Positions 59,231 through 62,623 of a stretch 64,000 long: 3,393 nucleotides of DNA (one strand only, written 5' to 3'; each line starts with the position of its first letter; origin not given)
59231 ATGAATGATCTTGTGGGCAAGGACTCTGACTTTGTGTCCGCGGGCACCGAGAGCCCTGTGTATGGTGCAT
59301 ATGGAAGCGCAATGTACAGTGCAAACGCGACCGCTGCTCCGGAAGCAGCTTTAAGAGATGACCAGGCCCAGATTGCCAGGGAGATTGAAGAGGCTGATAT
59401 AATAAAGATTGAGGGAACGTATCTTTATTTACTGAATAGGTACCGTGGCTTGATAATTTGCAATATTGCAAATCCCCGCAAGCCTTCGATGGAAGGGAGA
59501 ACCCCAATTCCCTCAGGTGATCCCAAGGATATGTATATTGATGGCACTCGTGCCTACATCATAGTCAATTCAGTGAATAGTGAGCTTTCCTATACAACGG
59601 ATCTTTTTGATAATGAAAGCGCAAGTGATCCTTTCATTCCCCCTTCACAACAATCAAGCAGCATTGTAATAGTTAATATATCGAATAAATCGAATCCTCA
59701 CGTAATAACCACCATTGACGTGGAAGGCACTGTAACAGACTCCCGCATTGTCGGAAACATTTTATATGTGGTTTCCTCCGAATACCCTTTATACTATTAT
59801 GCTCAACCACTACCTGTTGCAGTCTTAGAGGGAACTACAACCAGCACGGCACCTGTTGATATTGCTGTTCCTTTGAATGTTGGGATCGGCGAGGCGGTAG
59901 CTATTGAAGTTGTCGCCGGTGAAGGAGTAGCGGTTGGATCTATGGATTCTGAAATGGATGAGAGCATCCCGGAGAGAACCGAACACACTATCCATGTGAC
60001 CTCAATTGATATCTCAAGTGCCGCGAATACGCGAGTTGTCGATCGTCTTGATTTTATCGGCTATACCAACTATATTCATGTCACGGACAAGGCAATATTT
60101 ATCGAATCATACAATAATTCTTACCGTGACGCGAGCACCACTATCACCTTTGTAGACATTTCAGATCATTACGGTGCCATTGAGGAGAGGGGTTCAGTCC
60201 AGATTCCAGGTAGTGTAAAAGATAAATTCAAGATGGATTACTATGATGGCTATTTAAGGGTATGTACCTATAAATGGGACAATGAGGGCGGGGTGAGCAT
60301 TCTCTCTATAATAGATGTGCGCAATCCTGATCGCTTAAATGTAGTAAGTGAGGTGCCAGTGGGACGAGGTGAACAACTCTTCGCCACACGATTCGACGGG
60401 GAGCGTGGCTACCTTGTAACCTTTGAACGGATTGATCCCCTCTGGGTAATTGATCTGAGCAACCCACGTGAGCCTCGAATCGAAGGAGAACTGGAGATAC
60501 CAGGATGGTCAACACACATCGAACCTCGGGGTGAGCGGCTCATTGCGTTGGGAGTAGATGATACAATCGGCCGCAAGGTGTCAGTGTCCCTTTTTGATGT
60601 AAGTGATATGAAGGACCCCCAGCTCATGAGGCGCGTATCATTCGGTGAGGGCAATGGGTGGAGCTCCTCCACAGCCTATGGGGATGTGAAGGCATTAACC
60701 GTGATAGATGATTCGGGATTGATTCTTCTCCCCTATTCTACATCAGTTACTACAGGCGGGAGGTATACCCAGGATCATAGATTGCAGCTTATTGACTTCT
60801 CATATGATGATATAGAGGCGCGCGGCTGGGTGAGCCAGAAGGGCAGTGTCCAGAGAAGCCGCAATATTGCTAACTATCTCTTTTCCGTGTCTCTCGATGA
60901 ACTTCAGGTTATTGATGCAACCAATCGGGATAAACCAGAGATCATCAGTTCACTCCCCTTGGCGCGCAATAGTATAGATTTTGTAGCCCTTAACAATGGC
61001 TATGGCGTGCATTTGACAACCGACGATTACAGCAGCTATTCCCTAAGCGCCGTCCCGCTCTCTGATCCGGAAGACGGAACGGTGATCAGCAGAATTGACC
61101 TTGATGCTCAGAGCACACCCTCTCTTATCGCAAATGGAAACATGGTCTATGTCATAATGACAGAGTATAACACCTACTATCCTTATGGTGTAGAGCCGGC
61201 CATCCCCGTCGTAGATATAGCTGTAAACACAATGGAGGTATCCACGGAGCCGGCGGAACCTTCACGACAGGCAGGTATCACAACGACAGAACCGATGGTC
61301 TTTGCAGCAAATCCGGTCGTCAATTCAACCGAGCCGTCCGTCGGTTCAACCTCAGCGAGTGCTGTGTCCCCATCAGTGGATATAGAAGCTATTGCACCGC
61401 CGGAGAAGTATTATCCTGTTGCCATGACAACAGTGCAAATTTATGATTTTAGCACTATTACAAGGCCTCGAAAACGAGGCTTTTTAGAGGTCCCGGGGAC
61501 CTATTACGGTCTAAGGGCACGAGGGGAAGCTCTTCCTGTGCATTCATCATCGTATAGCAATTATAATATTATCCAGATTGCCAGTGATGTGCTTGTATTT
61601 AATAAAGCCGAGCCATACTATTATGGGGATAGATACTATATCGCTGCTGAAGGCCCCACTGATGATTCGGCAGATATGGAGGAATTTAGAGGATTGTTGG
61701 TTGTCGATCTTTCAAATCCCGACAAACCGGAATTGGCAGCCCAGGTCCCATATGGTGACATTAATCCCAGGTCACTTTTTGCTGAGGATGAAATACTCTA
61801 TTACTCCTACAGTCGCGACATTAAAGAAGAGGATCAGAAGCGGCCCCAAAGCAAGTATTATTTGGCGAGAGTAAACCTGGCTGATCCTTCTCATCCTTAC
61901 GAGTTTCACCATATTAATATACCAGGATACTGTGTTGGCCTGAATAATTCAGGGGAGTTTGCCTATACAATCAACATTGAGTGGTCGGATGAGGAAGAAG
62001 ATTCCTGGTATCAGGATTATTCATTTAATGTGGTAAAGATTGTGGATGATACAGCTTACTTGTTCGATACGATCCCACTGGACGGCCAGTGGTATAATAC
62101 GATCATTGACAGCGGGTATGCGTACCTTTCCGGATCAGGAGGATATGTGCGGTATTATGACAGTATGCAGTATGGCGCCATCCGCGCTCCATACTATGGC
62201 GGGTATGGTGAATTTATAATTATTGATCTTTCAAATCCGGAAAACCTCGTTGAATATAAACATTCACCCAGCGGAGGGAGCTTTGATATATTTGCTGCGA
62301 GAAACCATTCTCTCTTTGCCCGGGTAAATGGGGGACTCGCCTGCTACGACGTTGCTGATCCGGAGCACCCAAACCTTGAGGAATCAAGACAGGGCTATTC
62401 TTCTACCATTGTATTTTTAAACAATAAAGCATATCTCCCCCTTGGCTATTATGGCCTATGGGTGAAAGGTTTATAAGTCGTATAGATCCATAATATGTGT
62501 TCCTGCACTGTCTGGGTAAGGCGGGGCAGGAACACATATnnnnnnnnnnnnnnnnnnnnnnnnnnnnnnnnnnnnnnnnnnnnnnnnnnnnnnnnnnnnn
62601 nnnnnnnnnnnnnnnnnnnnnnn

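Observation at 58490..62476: Large secreted protein (about 1330 aa) fusing a chagasin-like cysteine-protease inhibitor domain to a Beta_propel-type propeller; a 726-aa paralog lies at 22334..24514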

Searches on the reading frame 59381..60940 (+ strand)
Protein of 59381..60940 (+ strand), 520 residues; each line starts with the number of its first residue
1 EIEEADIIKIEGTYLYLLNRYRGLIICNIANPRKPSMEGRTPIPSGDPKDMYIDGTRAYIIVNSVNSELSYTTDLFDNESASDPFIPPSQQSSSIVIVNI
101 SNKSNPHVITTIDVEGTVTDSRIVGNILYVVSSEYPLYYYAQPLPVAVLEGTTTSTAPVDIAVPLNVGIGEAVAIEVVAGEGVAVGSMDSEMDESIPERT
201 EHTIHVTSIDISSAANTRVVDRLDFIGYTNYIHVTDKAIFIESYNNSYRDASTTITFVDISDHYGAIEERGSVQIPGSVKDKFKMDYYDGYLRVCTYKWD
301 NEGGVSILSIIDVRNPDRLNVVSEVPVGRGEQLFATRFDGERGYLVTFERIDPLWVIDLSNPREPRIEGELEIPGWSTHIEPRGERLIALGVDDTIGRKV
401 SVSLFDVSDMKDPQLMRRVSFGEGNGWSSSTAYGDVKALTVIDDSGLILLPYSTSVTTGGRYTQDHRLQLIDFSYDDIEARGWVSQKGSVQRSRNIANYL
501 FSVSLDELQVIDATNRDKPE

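Call 6: search_protein_families(library=pfam, proteins=[window:59381-60940:+], max_evalue=1)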
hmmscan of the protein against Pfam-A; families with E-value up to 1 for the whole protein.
window:59381-60940:+ (520 aa): 2 families
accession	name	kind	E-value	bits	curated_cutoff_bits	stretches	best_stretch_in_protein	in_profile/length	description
PF09826.15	Beta_propel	-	1.1e-81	275.6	22.4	1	2-513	11-492/495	Beta propeller domain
PF08309.17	LVIVD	-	2.8e-05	23.8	20.2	2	5-40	4-39/42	LVIVD repeat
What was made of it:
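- Checked: They match Beta_propel only weakly (E 4e-8) plus LVIVD (call 6).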

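Call 40: find_homologous_proteins(query=A3, max_evalue=0.00001)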
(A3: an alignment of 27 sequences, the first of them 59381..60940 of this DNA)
Query A3 (27 sequences) (520 aa, profile of the alignment): 674 proteins with E <= 0.00001 among 8000 candidates; the best 120 are listed.
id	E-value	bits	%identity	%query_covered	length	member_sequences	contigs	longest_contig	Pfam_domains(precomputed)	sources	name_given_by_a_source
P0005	0.0e+0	1310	53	100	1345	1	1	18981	PF09394.17,PF09826.16,PF08309.18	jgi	jgi:predicted secreted protein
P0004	0.0e+0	1298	52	100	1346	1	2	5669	PF09394.17,PF09826.16,PF08309.18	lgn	-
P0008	0.0e+0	1295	53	100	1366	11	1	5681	PF09394.17,PF09826.16,PF07648.21,PF08309.18,PF00050.27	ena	-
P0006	0.0e+0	1290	53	100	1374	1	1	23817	PF09394.17,PF09826.16,PF07648.21,PF08309.18,PF00050.27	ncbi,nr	ncbi:beta-propeller domain-containing protein [Desulfococcaceae bacterium HSG8]|nr:beta-propeller do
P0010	0.0e+0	1282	54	100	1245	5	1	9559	PF09826.16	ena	-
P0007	0.0e+0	1267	52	100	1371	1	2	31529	PF09394.17,PF09826.16,PF07648.21,PF08309.18,PF00050.27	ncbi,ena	-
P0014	0.0e+0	1235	53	100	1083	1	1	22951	PF09826.16,PF08309.18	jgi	jgi:uncharacterized secreted protein with C-terminal beta-propeller domain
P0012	0.0e+0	1229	50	82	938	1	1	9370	PF09826.16,PF08309.18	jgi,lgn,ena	-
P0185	0.0e+0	1203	52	100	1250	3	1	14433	PF09826.16,PF08309.18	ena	-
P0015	0.0e+0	1187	52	100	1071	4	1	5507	PF09826.16,PF08309.18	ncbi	-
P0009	0.0e+0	1177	53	100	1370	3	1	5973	PF09394.17,PF09826.16,PF07648.21,PF08309.18,PF00050.27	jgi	jgi:uncharacterized secreted protein with C-terminal beta-propeller domain/predicted secreted protei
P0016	0.0e+0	1177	54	100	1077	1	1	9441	PF09826.16,PF08309.18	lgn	-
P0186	0.0e+0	1175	52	100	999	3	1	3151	PF09826.16,PF08309.18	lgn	-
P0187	0.0e+0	1169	52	100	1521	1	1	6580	PF00801.27,PF09826.16,PF18911.7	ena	-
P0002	0.0e+0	1157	56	100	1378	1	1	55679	PF12690.14,PF25929.1,PF09394.17,PF09826.16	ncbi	ncbi:MAG: beta-propeller domain-containing protein [bacterium]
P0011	0.0e+0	1153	53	100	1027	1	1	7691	PF09826.16,PF08309.18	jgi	jgi:hypothetical protein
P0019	0.0e+0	1146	47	100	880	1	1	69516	PF09826.16,PF08309.18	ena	-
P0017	0.0e+0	1117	50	99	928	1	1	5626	PF09826.16,PF08309.18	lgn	-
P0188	0.0e+0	1115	48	100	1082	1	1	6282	PF09826.16,PF08309.18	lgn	-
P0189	0.0e+0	1113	53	100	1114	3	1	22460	PF09826.16,PF08309.18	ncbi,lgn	-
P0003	0.0e+0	1111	55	100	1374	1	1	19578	PF12690.14,PF25929.1,PF09394.17,PF09826.16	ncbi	ncbi:MAG: beta-propeller domain-containing protein [bacterium]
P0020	0.0e+0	1109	49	100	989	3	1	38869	PF09826.16,PF08309.18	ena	-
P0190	0.0e+0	1102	49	100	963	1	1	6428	PF09826.16,PF08309.18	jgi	jgi:uncharacterized secreted protein with C-terminal beta-propeller domain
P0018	0.0e+0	1100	51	100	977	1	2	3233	PF09826.16,PF08309.18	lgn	-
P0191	0.0e+0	1098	51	100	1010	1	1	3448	PF09826.16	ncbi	-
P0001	0.0e+0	1098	100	100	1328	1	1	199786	PF09394.17,PF09826.16,PF08309.18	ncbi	ncbi:MAG: beta-propeller domain-containing protein [bacterium]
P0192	0.0e+0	1081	48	100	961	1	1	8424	PF09826.16,PF08309.18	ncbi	-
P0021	0.0e+0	1081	45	100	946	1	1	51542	PF09826.16,PF08309.18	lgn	-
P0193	0.0e+0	1078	47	100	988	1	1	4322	PF09826.16,PF08309.18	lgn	-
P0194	0.0e+0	1069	49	100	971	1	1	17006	PF09826.16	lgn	-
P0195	0.0e+0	1068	50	100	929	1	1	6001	PF09826.16,PF08309.18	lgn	-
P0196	0.0e+0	1065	49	100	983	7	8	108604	PF09826.16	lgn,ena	-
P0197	0.0e+0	1059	50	100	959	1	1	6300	PF09826.16,PF08309.18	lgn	-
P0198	0.0e+0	1052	50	100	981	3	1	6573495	PF09826.16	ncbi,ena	-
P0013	0.0e+0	1033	50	98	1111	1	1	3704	PF09826.16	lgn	-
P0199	0.0e+0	1027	50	100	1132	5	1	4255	PF09826.16,PF08309.18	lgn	-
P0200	0.0e+0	1023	50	100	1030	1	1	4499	PF09826.16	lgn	-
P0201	0.0e+0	1021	47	100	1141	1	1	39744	PF09826.16,PF08309.18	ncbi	-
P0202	0.0e+0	1014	48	100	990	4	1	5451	PF09826.16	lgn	-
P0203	3.0e-298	1010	49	100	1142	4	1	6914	PF09826.16,PF08309.18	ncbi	-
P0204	2.7e-297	1007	42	100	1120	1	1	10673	PF09826.16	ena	-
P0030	4.3e-289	980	30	100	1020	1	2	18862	PF09826.16,PF08309.18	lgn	-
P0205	9.4e-287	972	49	100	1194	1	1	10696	PF09826.16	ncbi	-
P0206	2.6e-282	958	49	100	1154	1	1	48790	PF09826.16,PF08309.18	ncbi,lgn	-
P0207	9.9e-274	929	31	100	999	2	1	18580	PF09826.16,PF08309.18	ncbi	ncbi:MAG: beta-propeller domain-containing protein [Polyangiaceae bacterium]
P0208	8.1e-265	900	44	100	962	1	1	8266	PF09826.16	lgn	-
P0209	1.0e-261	889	30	100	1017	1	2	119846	PF09826.16,PF08309.18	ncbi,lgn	-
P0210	4.9e-260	884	29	100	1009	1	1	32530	PF09826.16,PF08309.18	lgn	-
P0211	3.6e-255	868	40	100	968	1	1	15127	PF09826.16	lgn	-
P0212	2.9e-254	865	41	100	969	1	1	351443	PF09826.16,PF08309.18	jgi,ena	-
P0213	3.9e-252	858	64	51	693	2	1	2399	PF09826.16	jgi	jgi:hypothetical protein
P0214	6.5e-250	850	34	100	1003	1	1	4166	PF09826.16,PF08309.18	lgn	-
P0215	1.6e-249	849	46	100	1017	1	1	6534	PF09826.16,PF08309.18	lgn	-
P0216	6.1e-248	844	33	100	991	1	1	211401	PF09826.16,PF08309.18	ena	-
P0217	1.2e-246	839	44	100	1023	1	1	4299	PF09826.16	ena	-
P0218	1.1e-245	836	34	60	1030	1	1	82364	PF09826.16,PF08309.18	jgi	jgi:hypothetical protein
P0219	3.7e-244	831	45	100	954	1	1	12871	PF09826.16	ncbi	-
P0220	4.1e-244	831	33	100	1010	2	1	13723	PF09826.16,PF08309.18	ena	-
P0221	3.1e-243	828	35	100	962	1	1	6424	PF09826.16,PF08309.18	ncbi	-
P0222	4.0e-240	818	35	100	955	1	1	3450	PF09826.16,PF08309.18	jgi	jgi:hypothetical protein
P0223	1.6e-239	816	34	100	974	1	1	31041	PF09826.16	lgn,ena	-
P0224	1.2e-237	810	33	100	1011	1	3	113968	PF09826.16,PF08309.18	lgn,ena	-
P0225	1.6e-236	806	33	100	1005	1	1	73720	PF09826.16,PF08309.18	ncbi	-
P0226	6.4e-236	804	33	100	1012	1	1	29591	PF09826.16,PF08309.18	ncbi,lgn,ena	-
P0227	1.1e-232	793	31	100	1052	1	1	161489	PF09826.16,PF08309.18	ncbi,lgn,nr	ncbi:MAG: beta-propeller domain-containing protein [Deltaproteobacteria bacterium]|nr:beta-propeller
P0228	5.1e-231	788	34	100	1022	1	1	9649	PF09826.16,PF08309.18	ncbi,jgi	-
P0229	1.3e-230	786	30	100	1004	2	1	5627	PF09826.16,PF08309.18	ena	-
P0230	1.4e-230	786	33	100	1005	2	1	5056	PF09826.16,PF08309.18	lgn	-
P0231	1.2e-225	770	36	100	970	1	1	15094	PF09826.16,PF08309.18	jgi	jgi:hypothetical protein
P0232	2.1e-225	769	44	100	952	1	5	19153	PF09826.16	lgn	-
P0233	3.2e-223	762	31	100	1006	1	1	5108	PF09826.16,PF08309.18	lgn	-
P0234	1.1e-221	757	44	82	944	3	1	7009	PF09826.16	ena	-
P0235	2.9e-221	756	37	100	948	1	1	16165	PF09826.16,PF08309.18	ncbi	-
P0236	3.2e-218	745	37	99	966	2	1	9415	PF09826.16,PF08309.18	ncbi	-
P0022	1.0e-217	744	49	98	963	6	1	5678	PF00801.27,PF09826.16,PF22544.3,PF18911.7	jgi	jgi:uncharacterized secreted protein with C-terminal beta-propeller domain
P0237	3.0e-217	742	32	60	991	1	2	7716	PF09826.16,PF08309.18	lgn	-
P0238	4.3e-216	738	35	100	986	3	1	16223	PF09826.16,PF08309.18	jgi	jgi:uncharacterized secreted protein with C-terminal beta-propeller domain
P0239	5.9e-216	738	50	95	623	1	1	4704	PF09826.16,PF08309.18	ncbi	ncbi:MAG: hypothetical protein BWK80_55785, partial [Desulfobacteraceae bacterium IS3]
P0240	2.9e-215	736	30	100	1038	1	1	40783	PF09826.16,PF08309.18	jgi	jgi:hypothetical protein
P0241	6.0e-214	731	30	100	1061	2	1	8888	PF09826.16,PF08309.18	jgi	jgi:hypothetical protein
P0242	3.2e-212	726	31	100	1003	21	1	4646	PF09826.16,PF08309.18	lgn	-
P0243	1.5e-211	723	37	100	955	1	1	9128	PF09826.16,PF08309.18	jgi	-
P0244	2.9e-211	722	58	50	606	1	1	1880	PF09826.16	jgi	jgi:hypothetical protein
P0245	3.1e-211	722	35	100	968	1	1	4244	PF09826.16,PF08309.18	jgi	jgi:hypothetical protein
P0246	3.9e-211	722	29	100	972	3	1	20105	PF09826.16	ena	-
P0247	1.1e-206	707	30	91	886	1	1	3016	PF09826.16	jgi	jgi:hypothetical protein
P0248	1.5e-206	707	34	100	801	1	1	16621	PF09826.16,PF08309.18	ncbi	ncbi:MAG: beta-propeller domain-containing protein, partial [bacterium]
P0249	2.2e-206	706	41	100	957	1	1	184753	PF09826.16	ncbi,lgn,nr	ncbi:MAG: hypothetical protein CSA22_05130 [Deltaproteobacteria bacterium]|nr:MAG: hypothetical prot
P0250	2.8e-205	703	40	99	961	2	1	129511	PF09826.16,PF08309.18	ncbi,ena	-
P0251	2.4e-200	686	32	100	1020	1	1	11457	PF09826.16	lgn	-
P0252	2.5e-200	686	40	100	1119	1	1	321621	PF09826.16,PF08309.18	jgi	jgi:uncharacterized secreted protein with C-terminal beta-propeller domain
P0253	2.2e-199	683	35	100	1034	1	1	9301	PF09826.16,PF08309.18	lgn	-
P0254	1.1e-197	677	39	100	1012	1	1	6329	PF09826.16,PF08309.18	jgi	-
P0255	1.9e-197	677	36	100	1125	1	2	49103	PF09826.16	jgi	jgi:hypothetical protein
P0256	7.1e-197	675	42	100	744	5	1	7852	PF09826.16,PF08309.18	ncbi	ncbi:MAG: hypothetical protein D6812_01000, partial [Deltaproteobacteria bacterium]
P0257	1.3e-195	671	38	99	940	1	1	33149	PF09826.16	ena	-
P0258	2.4e-195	670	32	97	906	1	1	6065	PF09826.16,PF08309.18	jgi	jgi:hypothetical protein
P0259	1.2e-194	667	35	100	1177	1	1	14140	PF09826.16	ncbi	-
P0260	1.8e-193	663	31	100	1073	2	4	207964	PF09826.16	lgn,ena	-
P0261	4.1e-192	659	36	100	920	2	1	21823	PF09826.16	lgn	-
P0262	4.7e-191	656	69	38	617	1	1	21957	PF09826.16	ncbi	-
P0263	2.5e-190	653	38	100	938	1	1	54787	PF09826.16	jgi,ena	-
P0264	2.2e-188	647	38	100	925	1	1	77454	PF09826.16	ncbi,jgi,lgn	-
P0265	1.6e-187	644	38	100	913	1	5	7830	PF09826.16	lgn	-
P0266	7.3e-186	638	38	100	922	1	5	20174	PF09826.16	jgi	jgi:hypothetical protein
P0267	9.8e-186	638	37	100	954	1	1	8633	PF09826.16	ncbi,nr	ncbi:MAG: hypothetical protein QG656_2743 [Candidatus Hydrogenedentes bacterium]|nr:hypothetical pro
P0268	1.1e-185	638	32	100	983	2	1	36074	PF09826.16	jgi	jgi:hypothetical protein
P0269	1.2e-185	638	39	100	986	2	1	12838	PF09826.16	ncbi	-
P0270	1.3e-185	638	38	100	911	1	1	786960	PF09826.16,PF08309.18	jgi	jgi:hypothetical protein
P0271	2.1e-185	637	38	100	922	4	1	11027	PF09826.16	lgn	-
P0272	2.6e-185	636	38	100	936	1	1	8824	PF09826.16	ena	-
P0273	3.2e-185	636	38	100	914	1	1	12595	PF09826.16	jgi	-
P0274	4.5e-185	636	32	100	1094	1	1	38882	PF09826.16,PF08309.18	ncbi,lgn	-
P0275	5.1e-185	636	37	100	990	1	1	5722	PF09826.16,PF08309.18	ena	-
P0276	6.7e-185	635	37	100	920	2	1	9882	PF09826.16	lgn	-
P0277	9.3e-185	635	37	100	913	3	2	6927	PF09826.16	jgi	jgi:hypothetical protein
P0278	2.1e-184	633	38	100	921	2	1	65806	PF09826.16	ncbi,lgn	-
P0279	4.7e-184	632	36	100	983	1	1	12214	PF09826.16,PF08309.18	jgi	jgi:uncharacterized secreted protein with C-terminal beta-propeller domain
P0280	4.9e-184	632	38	100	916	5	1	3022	PF09826.16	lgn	-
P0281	7.8e-184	632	38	100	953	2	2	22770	PF09826.16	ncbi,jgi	jgi:uncharacterized secreted protein with C-terminal beta-propeller domain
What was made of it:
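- Most members of the propeller clade work without any inhibitor module (call 40), so the inhibitor is accessory. More than 90% of the closest body relatives have no inhibitor module (call 40).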

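Call 77: search_protein_families(library=pfam, proteins=[P0185, P0204, P0198], max_evalue=0.001)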
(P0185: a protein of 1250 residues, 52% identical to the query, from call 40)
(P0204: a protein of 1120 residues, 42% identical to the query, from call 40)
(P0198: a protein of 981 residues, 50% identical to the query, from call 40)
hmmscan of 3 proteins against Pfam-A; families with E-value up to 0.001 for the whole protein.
P0185 (1250 aa): 2 families
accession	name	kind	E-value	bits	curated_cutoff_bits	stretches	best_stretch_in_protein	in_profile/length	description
PF09826.15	Beta_propel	-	2e-86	291.3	22.4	1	289-762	8-492/495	Beta propeller domain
PF08309.17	LVIVD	-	1e-08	34.8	20.2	0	556-574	22-40/42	LVIVD repeat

P0204 (1120 aa): 1 family
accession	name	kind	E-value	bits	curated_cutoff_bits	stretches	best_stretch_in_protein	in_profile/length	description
PF09826.15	Beta_propel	-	1.3e-80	272.1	22.4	1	106-652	5-493/495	Beta propeller domain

P0198 (981 aa): 1 family
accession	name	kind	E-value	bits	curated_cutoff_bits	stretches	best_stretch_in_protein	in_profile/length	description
PF09826.15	Beta_propel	-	2.5e-87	294.3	22.4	1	94-567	9-493/495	Beta propeller domain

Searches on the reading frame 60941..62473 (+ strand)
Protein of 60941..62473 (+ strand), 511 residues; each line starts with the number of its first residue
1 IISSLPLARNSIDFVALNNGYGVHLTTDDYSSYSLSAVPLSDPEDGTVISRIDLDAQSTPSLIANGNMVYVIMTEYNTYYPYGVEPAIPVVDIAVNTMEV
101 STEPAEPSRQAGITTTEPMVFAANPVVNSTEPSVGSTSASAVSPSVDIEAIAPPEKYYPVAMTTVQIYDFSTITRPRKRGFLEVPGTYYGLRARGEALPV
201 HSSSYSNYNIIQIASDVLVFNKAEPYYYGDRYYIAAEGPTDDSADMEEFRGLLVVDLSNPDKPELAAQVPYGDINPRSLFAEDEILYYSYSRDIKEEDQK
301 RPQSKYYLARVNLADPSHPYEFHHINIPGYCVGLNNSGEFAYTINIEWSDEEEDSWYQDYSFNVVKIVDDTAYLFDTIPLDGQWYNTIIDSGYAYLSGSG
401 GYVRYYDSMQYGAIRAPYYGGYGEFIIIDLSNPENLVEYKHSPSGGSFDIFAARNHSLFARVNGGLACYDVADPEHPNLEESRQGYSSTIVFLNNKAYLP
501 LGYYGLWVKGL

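Call 6: search_protein_families(library=pfam, proteins=[window:60941-62473:+], max_evalue=1)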
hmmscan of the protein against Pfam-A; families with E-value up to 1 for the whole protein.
window:60941-62473:+ (511 aa): 2 families
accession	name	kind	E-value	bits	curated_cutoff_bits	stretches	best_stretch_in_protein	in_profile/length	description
PF09826.15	Beta_propel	-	4.3e-08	32.9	22.4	2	42-217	38-145/495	Beta propeller domain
PF08309.17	LVIVD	-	4.3e-06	26.4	20.2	1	251-267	22-38/42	LVIVD repeat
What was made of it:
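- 60923..62476 (+): Second, divergent LVIVD-type propeller region, residues 812-1328, plus the stop codon. It has a disordered insert at about residues 906-968. The boundary with propeller 1 is approximate. Weak Beta_propel (E 4e-8) and LVIVD matches (call 6).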
